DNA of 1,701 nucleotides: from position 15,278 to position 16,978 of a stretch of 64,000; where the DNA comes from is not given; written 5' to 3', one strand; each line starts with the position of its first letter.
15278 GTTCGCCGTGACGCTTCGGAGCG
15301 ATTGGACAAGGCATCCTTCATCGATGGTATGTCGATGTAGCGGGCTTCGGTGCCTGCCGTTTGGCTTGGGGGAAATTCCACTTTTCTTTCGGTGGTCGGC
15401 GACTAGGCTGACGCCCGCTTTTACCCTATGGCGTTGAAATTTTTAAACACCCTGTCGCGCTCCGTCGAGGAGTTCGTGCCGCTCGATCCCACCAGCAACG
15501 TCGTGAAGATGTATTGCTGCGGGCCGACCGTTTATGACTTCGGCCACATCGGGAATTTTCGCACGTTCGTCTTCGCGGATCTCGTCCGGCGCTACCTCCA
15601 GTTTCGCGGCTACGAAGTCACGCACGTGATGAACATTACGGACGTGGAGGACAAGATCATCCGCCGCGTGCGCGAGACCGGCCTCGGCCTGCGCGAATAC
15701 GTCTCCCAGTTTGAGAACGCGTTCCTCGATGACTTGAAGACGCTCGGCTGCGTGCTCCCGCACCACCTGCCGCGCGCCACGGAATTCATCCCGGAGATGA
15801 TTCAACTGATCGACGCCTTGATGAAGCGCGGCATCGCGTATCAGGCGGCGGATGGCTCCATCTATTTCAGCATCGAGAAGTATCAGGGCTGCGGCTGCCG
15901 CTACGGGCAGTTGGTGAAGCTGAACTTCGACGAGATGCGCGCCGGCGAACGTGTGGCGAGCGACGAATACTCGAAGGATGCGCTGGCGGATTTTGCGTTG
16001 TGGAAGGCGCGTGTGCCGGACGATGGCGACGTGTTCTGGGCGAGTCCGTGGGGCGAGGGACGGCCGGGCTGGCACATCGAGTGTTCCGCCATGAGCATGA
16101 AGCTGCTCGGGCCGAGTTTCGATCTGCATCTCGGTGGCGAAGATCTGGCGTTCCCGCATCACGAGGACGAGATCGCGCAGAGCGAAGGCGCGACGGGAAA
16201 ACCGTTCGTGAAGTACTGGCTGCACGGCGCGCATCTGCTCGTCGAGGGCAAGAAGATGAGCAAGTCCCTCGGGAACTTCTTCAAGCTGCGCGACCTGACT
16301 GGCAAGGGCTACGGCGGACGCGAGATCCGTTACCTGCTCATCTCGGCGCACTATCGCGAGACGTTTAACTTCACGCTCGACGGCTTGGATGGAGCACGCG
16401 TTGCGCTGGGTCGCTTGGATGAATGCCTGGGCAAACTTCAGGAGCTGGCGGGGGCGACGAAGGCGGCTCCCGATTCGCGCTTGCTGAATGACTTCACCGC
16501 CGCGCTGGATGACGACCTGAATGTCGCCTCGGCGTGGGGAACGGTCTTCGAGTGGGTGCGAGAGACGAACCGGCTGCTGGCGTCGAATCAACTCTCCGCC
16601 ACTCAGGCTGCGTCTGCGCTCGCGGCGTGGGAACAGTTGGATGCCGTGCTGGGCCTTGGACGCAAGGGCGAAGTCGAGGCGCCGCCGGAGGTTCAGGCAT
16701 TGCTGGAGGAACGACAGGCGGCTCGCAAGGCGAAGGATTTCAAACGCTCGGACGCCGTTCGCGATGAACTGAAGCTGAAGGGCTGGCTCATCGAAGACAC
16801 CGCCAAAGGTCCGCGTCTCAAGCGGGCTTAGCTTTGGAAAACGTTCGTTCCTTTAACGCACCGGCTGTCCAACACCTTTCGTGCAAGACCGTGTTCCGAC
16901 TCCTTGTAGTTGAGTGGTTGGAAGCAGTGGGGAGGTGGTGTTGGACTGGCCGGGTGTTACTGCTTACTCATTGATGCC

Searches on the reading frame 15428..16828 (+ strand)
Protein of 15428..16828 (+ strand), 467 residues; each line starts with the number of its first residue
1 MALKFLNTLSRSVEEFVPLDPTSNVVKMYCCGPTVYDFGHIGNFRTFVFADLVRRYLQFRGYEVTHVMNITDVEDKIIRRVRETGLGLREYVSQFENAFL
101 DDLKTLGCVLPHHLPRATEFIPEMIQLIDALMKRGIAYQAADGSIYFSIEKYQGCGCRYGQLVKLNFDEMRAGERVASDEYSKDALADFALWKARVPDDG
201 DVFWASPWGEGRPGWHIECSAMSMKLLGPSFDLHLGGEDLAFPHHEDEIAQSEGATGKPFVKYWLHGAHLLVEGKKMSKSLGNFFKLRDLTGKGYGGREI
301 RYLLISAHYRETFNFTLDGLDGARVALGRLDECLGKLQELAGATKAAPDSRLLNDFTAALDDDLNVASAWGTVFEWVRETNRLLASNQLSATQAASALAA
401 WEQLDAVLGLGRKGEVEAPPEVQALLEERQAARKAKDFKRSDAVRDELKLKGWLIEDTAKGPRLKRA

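Call 33: search_protein_families(library=pfam, proteins=[window:15428-16828:+], max_evalue=0.001)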
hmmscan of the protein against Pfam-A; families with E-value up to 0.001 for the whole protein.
window:15428-16828:+ (467 aa): 6 families
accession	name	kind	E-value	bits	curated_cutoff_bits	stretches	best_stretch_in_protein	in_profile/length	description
PF01406.26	tRNA-synt_1e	-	3e-107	358.9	27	1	23-320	7-296/301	tRNA synthetases class I (C) catalytic domain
PF09190.17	DALR_2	-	3.8e-11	43.8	22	1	356-410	2-55/57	DALR domain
PF09334.17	tRNA-synt_1g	-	1.4e-09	37.7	20.1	1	39-108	14-83/391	tRNA synthetases class I (M)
PF23493.1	CysS_C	-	5.9e-07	29.9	23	1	417-460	3-46/51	Cysteinyl-tRNA ligase anticodon binding domain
PF00133.28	tRNA-synt_1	-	1.6e-05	24.3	22.7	1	255-314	353-412/414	tRNA synthetases class I (I, L, M and V)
PF01921.24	tRNA-synt_1f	-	7.8e-05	22.2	27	0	40-74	37-71/360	tRNA synthetases class I (K)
